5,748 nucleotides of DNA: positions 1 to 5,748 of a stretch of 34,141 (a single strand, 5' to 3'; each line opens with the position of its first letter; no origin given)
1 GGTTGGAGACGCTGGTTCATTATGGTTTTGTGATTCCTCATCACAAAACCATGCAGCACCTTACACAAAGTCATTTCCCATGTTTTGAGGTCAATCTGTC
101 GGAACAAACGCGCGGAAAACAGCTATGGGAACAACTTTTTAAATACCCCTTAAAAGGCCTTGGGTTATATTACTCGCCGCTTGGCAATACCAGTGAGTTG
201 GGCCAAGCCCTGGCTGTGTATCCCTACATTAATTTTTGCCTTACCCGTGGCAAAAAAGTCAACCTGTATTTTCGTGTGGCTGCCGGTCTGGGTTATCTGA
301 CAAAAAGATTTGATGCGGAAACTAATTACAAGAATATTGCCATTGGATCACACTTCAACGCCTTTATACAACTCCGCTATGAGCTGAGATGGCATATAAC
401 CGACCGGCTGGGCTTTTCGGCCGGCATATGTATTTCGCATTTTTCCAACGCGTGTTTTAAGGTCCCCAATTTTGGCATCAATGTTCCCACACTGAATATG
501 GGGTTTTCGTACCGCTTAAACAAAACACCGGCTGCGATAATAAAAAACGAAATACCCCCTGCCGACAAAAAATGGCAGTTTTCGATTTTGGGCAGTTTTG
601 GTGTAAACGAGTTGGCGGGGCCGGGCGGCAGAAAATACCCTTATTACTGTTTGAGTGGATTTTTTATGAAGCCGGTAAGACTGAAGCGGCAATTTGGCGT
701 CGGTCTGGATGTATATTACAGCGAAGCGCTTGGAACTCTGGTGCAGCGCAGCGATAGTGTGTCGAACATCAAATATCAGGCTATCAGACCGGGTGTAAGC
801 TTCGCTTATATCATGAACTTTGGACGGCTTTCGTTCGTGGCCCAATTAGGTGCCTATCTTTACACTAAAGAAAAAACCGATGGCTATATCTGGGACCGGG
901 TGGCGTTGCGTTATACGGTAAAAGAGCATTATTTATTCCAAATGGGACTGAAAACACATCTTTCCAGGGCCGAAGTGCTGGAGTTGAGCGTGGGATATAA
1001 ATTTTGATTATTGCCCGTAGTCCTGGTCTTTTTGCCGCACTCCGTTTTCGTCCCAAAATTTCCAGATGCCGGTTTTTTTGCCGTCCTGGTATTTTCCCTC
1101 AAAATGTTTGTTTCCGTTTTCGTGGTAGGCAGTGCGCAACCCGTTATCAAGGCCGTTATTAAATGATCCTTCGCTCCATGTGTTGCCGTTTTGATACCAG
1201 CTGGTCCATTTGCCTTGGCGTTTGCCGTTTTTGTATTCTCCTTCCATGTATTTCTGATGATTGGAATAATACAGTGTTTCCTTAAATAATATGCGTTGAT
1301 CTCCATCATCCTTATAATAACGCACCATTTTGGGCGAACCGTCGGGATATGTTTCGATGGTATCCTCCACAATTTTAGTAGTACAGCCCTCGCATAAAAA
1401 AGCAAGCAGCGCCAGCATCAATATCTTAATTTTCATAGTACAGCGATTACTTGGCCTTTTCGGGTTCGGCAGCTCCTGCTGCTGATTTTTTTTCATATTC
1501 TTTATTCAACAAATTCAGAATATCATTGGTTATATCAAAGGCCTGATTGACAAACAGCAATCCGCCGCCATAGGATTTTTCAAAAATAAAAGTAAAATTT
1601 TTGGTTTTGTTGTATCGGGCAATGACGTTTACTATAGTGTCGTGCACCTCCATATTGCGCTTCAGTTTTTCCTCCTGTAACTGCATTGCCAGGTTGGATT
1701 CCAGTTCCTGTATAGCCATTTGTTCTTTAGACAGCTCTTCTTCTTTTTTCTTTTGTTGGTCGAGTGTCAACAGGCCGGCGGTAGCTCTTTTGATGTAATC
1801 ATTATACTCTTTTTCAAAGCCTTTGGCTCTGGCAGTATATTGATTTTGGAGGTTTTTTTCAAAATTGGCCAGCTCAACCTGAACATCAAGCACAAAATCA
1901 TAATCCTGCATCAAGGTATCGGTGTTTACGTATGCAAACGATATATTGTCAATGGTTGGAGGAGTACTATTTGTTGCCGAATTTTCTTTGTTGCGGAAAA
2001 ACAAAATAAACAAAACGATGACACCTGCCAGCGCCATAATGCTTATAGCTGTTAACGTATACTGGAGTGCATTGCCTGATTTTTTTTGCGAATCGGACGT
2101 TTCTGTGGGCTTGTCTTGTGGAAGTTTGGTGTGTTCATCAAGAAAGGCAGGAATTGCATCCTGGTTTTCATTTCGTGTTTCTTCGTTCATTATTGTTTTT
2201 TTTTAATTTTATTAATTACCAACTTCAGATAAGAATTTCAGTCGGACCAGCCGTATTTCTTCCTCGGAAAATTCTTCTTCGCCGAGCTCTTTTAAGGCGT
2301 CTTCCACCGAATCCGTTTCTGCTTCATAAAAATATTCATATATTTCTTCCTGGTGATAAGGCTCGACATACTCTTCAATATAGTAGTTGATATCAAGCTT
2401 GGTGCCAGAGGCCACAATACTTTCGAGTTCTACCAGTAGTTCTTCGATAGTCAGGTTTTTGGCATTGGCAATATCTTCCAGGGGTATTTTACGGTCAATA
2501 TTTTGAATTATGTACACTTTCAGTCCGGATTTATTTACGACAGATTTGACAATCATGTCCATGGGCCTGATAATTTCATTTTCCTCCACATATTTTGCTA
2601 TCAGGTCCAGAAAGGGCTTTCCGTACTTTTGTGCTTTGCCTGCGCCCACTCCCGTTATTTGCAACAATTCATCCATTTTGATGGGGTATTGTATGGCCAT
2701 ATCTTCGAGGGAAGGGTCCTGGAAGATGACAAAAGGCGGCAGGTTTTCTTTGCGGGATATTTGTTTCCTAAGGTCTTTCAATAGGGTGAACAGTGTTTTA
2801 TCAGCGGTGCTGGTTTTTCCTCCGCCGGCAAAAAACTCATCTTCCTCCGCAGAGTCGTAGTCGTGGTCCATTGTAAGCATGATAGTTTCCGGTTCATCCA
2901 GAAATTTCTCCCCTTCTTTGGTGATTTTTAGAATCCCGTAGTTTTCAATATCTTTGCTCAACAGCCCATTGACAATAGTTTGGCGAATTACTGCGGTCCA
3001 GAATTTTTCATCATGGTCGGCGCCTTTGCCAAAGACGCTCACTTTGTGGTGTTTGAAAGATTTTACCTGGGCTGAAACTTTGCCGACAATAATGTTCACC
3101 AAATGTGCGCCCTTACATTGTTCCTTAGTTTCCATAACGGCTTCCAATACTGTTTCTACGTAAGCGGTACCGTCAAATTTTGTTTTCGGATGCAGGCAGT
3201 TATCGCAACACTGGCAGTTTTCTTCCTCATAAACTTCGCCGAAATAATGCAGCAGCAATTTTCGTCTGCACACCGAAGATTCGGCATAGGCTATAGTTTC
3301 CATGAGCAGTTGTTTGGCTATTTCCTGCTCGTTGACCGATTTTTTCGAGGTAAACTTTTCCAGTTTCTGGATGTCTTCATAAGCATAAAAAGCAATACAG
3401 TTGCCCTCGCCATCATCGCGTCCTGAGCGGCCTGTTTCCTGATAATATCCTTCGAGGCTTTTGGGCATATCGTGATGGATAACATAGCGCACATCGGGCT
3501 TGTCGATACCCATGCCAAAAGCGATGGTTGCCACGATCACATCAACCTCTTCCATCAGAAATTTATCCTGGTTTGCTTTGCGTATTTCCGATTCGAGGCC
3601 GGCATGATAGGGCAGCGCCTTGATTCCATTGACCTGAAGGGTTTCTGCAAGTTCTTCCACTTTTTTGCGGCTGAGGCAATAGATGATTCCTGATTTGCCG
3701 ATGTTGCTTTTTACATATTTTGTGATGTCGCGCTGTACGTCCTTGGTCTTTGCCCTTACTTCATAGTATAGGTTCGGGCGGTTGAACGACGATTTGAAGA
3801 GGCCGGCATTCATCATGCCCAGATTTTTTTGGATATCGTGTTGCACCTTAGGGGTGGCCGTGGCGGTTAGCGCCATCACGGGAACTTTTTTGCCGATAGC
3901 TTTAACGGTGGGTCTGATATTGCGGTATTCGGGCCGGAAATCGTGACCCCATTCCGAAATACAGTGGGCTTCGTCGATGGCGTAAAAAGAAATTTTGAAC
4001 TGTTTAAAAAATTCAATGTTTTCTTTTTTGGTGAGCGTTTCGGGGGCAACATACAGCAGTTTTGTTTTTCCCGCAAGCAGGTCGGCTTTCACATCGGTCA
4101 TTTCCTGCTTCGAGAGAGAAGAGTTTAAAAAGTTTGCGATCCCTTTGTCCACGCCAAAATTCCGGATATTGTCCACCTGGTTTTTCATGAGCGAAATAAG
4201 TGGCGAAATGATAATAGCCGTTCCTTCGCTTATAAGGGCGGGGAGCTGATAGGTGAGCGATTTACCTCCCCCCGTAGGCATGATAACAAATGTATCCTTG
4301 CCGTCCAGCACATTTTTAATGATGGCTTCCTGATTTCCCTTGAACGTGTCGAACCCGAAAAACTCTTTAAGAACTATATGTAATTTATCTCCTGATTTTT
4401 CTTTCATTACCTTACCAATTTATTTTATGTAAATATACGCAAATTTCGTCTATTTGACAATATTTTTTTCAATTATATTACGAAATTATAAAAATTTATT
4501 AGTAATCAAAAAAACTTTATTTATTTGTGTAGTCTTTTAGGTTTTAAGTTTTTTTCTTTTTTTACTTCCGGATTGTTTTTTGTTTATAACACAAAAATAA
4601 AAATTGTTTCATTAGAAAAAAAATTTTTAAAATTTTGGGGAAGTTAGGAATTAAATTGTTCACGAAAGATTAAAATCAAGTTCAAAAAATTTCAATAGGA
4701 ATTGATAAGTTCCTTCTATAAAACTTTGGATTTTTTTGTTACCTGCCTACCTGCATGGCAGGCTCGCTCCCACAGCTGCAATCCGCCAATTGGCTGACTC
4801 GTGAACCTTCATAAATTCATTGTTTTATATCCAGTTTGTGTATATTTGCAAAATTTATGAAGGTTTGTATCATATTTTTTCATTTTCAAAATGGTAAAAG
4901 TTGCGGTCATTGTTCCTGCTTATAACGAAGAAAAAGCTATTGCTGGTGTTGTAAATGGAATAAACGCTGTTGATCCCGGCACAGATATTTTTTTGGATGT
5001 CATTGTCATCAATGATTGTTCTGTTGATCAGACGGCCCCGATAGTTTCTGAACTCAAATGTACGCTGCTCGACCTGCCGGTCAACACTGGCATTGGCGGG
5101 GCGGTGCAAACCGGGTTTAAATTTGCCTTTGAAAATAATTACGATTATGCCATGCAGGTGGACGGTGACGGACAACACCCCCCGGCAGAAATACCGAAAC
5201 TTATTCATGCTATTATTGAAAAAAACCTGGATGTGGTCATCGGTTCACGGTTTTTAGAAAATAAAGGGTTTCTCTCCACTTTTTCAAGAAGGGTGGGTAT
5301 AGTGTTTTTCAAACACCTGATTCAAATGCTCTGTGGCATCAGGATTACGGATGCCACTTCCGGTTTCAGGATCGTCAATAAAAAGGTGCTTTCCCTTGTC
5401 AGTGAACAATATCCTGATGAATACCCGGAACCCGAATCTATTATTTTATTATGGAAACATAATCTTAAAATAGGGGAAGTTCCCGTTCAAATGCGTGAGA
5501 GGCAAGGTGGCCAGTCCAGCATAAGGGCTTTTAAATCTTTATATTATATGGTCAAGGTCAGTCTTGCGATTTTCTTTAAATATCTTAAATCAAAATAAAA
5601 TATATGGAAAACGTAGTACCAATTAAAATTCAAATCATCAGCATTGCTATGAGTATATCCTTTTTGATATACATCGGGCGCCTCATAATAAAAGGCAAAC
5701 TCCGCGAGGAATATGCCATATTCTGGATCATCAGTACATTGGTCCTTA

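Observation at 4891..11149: Candidate uncharacterised three-component periplasmic glycosylation system: GT2, small membrane protein, B12-radical SAM and a TMTC-like GT-C/TPR enzyme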

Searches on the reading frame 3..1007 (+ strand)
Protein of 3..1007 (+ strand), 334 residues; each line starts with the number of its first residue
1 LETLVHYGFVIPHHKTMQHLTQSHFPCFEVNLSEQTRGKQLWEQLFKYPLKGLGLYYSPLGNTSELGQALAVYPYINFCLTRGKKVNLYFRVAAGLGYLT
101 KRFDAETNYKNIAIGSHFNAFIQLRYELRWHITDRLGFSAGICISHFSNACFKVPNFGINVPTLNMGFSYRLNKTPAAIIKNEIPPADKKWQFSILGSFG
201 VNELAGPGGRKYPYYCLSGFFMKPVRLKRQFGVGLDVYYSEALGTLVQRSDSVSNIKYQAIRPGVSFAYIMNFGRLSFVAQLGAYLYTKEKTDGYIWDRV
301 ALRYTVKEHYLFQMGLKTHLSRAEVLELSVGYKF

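Call 65: search_protein_families(library=pfam, proteins=[window:3-1007:+], max_evalue=0.001)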
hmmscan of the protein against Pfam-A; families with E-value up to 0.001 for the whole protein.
window:3-1007:+ (334 aa): 1 family
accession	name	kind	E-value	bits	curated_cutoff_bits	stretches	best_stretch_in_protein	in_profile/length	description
PF09411.16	PagL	-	1e-16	61.7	23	1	35-168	10-135/136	Lipid A 3-O-deacylase (PagL)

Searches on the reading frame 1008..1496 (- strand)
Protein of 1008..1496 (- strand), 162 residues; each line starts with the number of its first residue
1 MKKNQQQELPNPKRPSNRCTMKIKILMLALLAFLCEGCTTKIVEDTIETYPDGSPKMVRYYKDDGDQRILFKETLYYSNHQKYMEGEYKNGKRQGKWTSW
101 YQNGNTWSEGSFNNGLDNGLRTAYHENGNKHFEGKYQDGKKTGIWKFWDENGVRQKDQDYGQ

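Call 65: search_protein_families(library=pfam, proteins=[window:1008-1496:-], max_evalue=0.001)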
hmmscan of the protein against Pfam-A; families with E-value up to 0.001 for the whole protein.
window:1008-1496:- (162 aa): 1 family
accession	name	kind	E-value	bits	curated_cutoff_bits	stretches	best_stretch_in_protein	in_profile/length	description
PF07661.19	MORN_2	-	4.9e-09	35.8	29.6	0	93-114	1-22/22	MORN repeat variant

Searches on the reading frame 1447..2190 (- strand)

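Call 65: search_protein_families(library=pfam, proteins=[window:1447-2190:-], max_evalue=0.001)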
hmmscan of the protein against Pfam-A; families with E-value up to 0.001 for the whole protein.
window:1447-2190:- (247 aa): 1 family
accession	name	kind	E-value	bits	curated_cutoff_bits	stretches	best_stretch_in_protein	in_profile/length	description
PF03938.19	OmpH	-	1.2e-21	77.8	32.4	1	85-228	2-141/141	Outer membrane protein (OmpH-like)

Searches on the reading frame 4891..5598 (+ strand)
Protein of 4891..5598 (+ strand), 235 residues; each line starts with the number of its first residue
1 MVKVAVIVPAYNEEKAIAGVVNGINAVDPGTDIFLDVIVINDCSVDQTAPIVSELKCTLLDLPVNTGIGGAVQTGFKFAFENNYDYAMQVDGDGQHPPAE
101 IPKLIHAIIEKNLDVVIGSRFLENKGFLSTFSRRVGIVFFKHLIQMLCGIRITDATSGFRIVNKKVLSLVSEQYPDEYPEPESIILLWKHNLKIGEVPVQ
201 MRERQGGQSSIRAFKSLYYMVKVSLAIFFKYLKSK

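Call 4: search_protein_families(library=pfam, proteins=[window:4891-5598:+], max_evalue=0.01)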
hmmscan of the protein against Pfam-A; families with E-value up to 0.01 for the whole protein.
window:4891-5598:+ (235 aa): 2 families
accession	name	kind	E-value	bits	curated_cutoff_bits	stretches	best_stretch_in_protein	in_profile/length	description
PF00535.33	Glycos_transf_2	-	1.6e-24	87.2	23.3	1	6-167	2-164/168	Glycosyl transferase family 2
PF13641.12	Glyco_tranf_2_3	-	0.0014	19.2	27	1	4-126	3-129/230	Glycosyltransferase like family 2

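Call 5: search_protein_families(library=ncbifam, proteins=[window:4891-5598:+], max_evalue=0.01)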
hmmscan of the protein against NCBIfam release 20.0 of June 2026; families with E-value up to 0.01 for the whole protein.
window:4891-5598:+ (235 aa): 17 families
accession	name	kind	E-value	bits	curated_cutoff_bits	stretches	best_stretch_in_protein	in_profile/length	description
NF058614.1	PPMAGASynPpgS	equivalog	1.2e-24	87.1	370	1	4-201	2-196/226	polyprenyl-phospho-N-acetylgalactosaminyl synthase PpgS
TIGR04182.1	glyco_TIGR04182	equivalog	1.9e-19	70.2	325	1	3-214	1-204/293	S-layer glycoprotein N-glycosyltransferase AglJ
NF041391.1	DPhHxTase_Halo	equivalog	2.5e-16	59.3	375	1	10-207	3-189/213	dolichyl-phosphate hexose transferase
NF047588.1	GlcsyltransPgfSStrep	equivalog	7.9e-16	58.1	500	1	3-222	2-216/308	glycosyltransferase PgfS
NF007986.1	PRK10714.1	equivalog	7e-11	41.7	529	1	3-218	7-217/316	undecaprenyl-phosphate 4-deoxy-4-formamido-L-arabinose transferase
TIGR03937.1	PgaC_IcaA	equivalog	4.3e-08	32.5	422.3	1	3-95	46-137/407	poly-beta-1,6-N-acetyl-D-glucosamine synthase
TIGR03469.1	HpnB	hypoth_equivalog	6.2e-06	25.5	379.25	1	3-117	45-169/386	hopene-associated glycosyltransferase HpnB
NF007482.0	PRK10073.1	equivalog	8.1e-06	25.1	423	1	3-116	7-118/334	glycosyltransferase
NF045692.1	OglycostaseCruG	equivalog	1.1e-05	24.5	600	1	2-117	41-161/386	2'-O-glycosyltransferase CruG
TIGR04283.1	glyco_like_mftF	equivalog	1.5e-05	24.7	182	1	5-64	2-58/221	TIGR04283 family arsenosugar biosynthesis glycosyltransferase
NF041865.1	EpsU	equivalog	3e-05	23.2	700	1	3-95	40-134/394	exopolysaccharide biosynthesis GT2 family glycosyltransferase EpsU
NF010496.0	PRK13915.1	equivalog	8e-05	21.9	262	1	3-51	32-80/307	glucosyl-3-phosphoglycerate synthase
NF038302.1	EPS_HpsE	equivalog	8.4e-05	21.7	300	1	3-56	2-55/307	hormogonium polysaccharide biosynthesis glycosyltransferase HpsE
TIGR03111.1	glyc2_xrt_Gpos1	hypoth_equivalog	0.00012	21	363.95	1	3-114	50-161/439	TIGR03111 family XrtG-associated glycosyltransferase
TIGR01556.1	rhamnosyltran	subfamily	0.00044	19.5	200.55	1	38-126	26-117/281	rhamnosyltransferase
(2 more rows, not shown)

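Call 7: search_solved_structures(query=window:4891-5598:+, max_evalue=0.001)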
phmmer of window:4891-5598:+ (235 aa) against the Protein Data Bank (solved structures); distinct sequences matched with E-value up to 0.001: 9.
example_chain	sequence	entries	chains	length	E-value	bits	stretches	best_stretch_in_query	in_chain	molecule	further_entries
5mlz_A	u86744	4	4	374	8.2e-14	54.9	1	2-217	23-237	Dolichol monophosphate mannose synthase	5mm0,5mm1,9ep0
9hwj_A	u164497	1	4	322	3e-07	33.5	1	3-212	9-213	Undecaprenyl-phosphate 4-deoxy-4-formamido-L-arabinose transferase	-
9bhc_C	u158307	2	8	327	4.3e-07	32.9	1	3-211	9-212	Undecaprenyl-phosphate 4-deoxy-4-formamido-L-arabinose transferase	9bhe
5ekp_C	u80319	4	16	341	5.4e-07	32.6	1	2-175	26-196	Uncharacterized glycosyltransferase sll0501 | Glycosyltransferase sll0501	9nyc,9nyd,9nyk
5eke_A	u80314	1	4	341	5.5e-07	32.6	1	2-175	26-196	Uncharacterized glycosyltransferase sll0501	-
9nye_A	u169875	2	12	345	5.6e-07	32.6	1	2-175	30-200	Glycosyltransferase sll0501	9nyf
8vxh_A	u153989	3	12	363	5.8e-07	32.5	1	3-211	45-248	Undecaprenyl-phosphate 4-deoxy-4-formamido-L-arabinose transferase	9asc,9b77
5tze_C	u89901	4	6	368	3.1e-06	30.1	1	3-93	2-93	Glycosyl transferase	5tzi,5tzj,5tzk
5tz8_A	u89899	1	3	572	6.4e-06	29.1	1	3-73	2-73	Glycosyl transferase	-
